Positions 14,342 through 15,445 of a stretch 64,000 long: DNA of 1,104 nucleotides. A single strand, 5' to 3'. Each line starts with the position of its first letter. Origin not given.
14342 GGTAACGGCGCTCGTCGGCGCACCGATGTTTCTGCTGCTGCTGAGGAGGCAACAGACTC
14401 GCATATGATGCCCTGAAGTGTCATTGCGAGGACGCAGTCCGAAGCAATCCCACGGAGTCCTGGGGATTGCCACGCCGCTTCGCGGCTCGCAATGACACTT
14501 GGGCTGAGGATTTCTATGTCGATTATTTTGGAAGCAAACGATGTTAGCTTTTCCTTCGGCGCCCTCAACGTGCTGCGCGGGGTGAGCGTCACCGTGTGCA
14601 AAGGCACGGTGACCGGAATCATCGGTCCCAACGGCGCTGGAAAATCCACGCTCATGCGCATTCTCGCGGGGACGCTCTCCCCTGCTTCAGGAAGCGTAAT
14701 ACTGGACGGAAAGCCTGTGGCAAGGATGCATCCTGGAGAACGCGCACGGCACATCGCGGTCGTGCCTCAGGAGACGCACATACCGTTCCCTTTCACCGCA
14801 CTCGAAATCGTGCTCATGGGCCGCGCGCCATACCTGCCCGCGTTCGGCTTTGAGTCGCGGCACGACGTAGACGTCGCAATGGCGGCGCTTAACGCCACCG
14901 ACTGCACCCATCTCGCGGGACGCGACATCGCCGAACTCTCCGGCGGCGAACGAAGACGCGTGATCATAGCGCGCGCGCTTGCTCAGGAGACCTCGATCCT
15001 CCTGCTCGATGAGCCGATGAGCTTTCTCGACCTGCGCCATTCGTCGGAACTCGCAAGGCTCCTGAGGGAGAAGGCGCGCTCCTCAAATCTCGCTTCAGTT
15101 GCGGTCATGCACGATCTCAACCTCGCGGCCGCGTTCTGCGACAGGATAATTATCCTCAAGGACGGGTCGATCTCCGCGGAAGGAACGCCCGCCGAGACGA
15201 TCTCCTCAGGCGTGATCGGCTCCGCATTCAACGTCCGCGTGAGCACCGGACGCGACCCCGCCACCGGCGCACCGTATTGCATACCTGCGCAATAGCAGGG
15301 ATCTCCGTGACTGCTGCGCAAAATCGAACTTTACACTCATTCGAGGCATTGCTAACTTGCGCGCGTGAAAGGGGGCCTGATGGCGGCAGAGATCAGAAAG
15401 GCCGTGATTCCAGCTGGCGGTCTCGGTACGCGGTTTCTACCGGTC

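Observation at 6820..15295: B12-riboswitch-controlled uptake locus with two paralogous lipoproteins inserted between btuB and btuFCD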

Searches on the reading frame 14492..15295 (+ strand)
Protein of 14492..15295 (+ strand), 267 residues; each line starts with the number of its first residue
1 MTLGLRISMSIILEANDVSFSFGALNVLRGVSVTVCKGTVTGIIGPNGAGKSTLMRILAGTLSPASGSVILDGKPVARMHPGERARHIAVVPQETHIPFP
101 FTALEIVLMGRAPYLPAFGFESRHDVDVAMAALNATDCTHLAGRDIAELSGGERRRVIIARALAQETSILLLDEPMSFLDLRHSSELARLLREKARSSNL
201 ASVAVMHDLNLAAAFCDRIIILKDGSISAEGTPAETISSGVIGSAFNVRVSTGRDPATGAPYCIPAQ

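Call 3: search_protein_families(library=pfam, proteins=[window:14492-15295:+], max_evalue=0.1)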
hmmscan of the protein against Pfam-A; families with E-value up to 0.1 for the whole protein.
window:14492-15295:+ (267 aa): 13 families
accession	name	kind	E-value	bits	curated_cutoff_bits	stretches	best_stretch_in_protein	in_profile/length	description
PF00005.33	ABC_tran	-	2.6e-32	112.7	25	1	28-176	1-136/137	ABC transporter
PF13304.12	AAA_21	-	8.2e-10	39.7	27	2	40-59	1-20/304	AAA domain, putative AbiEii toxin, Type IV TA system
PF02463.25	SMC_N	-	9.5e-08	32.2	40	2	148-204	136-196/220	RecF/RecN/SMC N terminal domain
PF13476.12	AAA_23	-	0.001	20.2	27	1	39-59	20-40/201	AAA domain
PF13555.12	AAA_29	-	0.0016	18.6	27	1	37-56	22-40/61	P-loop containing region of AAA domain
PF06414.18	Zeta_toxin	-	0.0023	17.9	22.3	1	45-83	23-61/199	Zeta toxin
PF00004.35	AAA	-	0.0054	17.6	21.2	0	43-90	3-48/131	ATPase family associated with various cellular activities (AAA)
PF09818.15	ABC_ATPase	-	0.02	14.4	23.2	0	34-59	76-100/283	P-loop domain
PF13604.12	AAA_30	-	0.027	14.7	27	1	38-70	18-50/191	AAA domain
PF13175.12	AAA_15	-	0.045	13.8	32.1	1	40-58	25-43/374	AAA ATPase domain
PF03193.22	RsgA_GTPase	-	0.049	13.9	30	1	35-65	103-133/174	RsgA GTPase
PF13401.12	AAA_22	-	0.05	14.3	27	0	42-65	9-32/130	AAA domain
PF13191.12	AAA_16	-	0.053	14.4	32.6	0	43-78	29-63/167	AAA ATPase domain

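Call 4: search_protein_families(library=ncbifam, proteins=[window:14492-15295:+], max_evalue=0.1)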
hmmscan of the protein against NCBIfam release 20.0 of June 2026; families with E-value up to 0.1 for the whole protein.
window:14492-15295:+ (267 aa): 200 families (the best 25 are shown)
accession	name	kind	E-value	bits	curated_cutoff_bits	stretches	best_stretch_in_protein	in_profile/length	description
NF010068.0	PRK13548.1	equivalog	8e-79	264.4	261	1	10-265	3-259/261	heme ABC transporter ATP-binding protein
NF007082.0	PRK09536.1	equivalog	8.8e-76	255.6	537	1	12-263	3-253/402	corrinoid ABC transporter ATPase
TIGR03873.1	F420-0_ABC_ATP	hypoth_equivalog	5.5e-72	242.1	372.4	1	13-261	2-249/256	putative F420-0 ABC transporter ATP-binding protein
NF008409.0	PRK11231.1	equivalog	3e-66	223.4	375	1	12-264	2-253/255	Fe(3+) dicitrate ABC transporter ATP-binding protein FecE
NF007606.0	PRK10253.1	equivalog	1.5e-56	191.7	497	1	13-265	8-260/266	iron-enterobactin ABC transporter ATP-binding protein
NF052485.1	sider_ATP_EitC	equivalog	3.9e-55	187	485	1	13-251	3-237/251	siderophore ABC transporter ATP-binding protein EitC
NF010067.0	PRK13547.1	equivalog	2.7e-53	181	374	1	14-266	3-272/272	heme ABC transporter ATP-binding protein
NF007863.0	PRK10575.1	equivalog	7e-51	173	433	1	13-262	12-261/265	Fe3+-hydroxamate ABC transporter ATP-binding protein FhuC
NF053840.1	MnTportMntADein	equivalog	9.5e-49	166.1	400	1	13-247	2-230/240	manganese ABC transporter ATP-binding protein MntA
NF040873.1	AztA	equivalog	2.6e-42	144.6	220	1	22-216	2-186/191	zinc ABC transporter ATP-binding protein AztA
TIGR02315.1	ABC_phnC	equivalog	3.9e-42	144.4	266.1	1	12-235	1-232/243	phosphonate ABC transporter ATP-binding protein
TIGR03771.1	anch_rpt_ABC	equivalog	4.9e-41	140.9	268.8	1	35-249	3-212/223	anchored repeat-type ABC transporter ATP-binding subunit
NF008105.0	PRK10851.1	equivalog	3.4e-38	131.3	502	1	13-236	3-224/362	sulfate/thiosulfate ABC transporter ATP-binding protein CysA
TIGR00968.1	3a0106s01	subfamily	2e-37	128.9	342.75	1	15-236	3-218/237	sulfate ABC transporter ATP-binding protein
TIGR01188.1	drrA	subfamily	3.5e-37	128.3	312.45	1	22-235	3-210/302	daunorubicin resistance ABC transporter, ATP-binding protein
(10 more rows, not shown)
